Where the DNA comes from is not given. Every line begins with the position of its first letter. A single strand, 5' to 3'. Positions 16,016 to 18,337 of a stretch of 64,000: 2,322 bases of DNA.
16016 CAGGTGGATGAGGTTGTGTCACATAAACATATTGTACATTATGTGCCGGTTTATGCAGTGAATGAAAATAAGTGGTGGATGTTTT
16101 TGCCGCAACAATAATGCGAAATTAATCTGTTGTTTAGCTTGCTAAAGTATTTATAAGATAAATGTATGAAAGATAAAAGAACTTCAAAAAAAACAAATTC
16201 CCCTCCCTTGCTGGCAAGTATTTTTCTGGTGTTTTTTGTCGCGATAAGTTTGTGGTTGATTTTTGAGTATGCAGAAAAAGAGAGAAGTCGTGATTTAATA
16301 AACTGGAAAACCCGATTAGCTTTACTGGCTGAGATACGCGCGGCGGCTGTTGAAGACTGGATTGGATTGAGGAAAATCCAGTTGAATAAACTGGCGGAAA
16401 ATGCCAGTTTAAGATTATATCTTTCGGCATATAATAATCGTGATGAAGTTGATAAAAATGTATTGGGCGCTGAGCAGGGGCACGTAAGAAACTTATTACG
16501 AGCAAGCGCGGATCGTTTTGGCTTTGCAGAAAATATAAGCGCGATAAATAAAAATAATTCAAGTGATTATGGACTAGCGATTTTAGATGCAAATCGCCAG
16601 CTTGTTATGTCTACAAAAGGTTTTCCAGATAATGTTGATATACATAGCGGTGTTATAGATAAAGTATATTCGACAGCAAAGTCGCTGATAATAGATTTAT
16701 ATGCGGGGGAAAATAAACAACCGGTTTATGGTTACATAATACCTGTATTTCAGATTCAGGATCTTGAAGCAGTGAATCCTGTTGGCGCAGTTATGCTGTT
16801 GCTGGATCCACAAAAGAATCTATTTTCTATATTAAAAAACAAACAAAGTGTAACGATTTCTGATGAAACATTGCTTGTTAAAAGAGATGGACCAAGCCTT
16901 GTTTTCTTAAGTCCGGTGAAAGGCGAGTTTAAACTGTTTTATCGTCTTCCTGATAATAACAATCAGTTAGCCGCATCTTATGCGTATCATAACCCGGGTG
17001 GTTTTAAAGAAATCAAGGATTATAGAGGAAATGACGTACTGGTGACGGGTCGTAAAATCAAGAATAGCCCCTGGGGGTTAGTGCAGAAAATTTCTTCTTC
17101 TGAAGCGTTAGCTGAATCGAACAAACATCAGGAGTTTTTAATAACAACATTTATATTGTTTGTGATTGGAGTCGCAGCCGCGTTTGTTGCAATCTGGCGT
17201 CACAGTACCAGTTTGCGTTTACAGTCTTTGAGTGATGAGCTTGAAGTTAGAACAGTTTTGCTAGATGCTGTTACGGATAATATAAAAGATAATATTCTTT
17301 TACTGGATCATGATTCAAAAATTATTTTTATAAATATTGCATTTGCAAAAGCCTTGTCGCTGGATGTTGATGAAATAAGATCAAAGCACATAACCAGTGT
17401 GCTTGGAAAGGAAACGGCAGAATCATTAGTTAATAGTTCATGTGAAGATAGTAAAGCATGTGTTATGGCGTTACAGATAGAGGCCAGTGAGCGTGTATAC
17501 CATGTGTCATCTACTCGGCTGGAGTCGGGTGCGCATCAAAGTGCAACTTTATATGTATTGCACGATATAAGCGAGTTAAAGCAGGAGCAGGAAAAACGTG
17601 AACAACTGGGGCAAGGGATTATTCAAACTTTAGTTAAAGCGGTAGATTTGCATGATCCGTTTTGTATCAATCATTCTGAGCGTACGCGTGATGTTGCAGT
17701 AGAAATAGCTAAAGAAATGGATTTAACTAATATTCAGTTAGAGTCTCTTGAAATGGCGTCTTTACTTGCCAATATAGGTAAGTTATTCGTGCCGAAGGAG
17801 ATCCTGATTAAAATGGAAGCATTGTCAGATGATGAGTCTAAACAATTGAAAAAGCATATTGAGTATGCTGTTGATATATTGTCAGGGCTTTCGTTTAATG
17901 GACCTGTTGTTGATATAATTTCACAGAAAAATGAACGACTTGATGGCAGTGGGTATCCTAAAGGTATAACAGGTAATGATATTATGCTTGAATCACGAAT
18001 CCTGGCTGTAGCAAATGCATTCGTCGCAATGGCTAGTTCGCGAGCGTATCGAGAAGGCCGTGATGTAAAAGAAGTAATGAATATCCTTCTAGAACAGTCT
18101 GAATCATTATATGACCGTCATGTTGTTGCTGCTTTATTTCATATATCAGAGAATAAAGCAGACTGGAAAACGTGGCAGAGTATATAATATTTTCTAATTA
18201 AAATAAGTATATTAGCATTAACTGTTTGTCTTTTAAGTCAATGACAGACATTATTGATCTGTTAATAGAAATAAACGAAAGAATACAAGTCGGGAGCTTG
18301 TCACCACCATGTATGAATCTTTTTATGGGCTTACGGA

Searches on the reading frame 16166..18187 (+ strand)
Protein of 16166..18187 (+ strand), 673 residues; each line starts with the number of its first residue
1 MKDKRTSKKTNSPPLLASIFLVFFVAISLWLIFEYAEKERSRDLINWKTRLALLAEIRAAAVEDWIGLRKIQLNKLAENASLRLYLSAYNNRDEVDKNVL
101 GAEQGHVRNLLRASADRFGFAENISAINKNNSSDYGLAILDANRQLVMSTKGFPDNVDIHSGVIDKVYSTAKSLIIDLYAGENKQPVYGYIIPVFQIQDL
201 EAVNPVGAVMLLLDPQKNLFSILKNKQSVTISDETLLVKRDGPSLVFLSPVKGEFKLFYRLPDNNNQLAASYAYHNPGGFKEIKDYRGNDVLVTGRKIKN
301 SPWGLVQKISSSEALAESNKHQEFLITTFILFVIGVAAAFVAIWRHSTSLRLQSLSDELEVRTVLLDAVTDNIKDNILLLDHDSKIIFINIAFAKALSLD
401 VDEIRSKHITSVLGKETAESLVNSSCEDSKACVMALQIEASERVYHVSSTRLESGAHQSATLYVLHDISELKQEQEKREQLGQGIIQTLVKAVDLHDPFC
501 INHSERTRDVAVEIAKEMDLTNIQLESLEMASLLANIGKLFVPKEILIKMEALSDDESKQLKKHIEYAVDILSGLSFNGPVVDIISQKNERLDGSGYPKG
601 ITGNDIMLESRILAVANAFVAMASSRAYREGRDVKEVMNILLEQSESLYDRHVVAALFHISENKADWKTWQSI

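Call 6: search_protein_families(library=ncbifam, proteins=[window:16166-18187:+], max_evalue=0.001)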
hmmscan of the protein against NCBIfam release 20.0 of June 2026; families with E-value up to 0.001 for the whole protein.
window:16166-18187:+ (673 aa): 7 families
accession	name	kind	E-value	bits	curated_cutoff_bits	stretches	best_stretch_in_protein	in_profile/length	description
NF053512.1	nitric_RR_NosR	exception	3.4e-31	108.7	400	1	465-665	157-358/422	response regulator c-di-GMP phosphodiesterase, NosR family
NF046044.1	PnpS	equivalog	7.1e-10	38.4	400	1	351-478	42-170/390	two-component system histidine kinase PnpS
NF033092.0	HK_WalK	equivalog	1e-06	27.7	725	1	351-479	245-374/594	cell wall metabolism sensor histidine kinase WalK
TIGR02966.1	phoR_proteo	equivalog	1.8e-06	27.2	334.2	1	366-479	8-115/333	phosphate regulon sensor histidine kinase PhoR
NF008468.0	PRK11360.1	equivalog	9.3e-05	21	646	1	359-478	263-387/616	two-component system sensor histidine kinase AtoS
NF033093.1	HK_VicK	exception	0.00011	21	680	1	356-479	86-208/448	cell wall metabolism sensor histidine kinase VicK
TIGR00229.1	sensory_box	domain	0.00013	22.1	22.9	1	365-477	6-125/126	PAS domain S-box protein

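Call 7: search_protein_families(library=pfam, proteins=[window:16166-18187:+], max_evalue=0.001)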
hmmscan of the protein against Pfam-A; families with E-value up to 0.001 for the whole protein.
window:16166-18187:+ (673 aa): 5 families
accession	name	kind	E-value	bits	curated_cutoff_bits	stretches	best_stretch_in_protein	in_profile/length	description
PF13487.12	HD_5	-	1.5e-43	148.9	27.2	1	488-653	2-170/170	HD domain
PF01966.28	HD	-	5.9e-08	33.4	22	1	501-622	2-116/116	HD domain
PF02743.24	dCache_1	-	3.3e-07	30.5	45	1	49-306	9-238/240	Cache domain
PF13426.13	PAS_9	-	5.4e-06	27.1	27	1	375-470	2-103/103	PAS domain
PF08448.16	PAS_4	-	0.00059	20.5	23.1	0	371-471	2-108/110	PAS fold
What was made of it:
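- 12451..18187 (.): Adjacent but separable module: VPLPA-CTERM protein (12451-13212, -), small secreted protein (13262-13624, -), Slam-type TPR/beta-barrel protein (13948-15210, -), BTLCP/LapG-like protease (15479-16114, +), dCache-PAS-HD-GYP DvhD-like receptor (16166-18187, +). Family scans (calls 6, 7).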

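Call 64: search_protein_families(library=padloc, proteins=[window:16166-18184:+], max_evalue=0.001)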
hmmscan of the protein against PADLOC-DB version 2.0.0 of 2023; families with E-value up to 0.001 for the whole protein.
window:16166-18184:+ (673 aa): 0 families
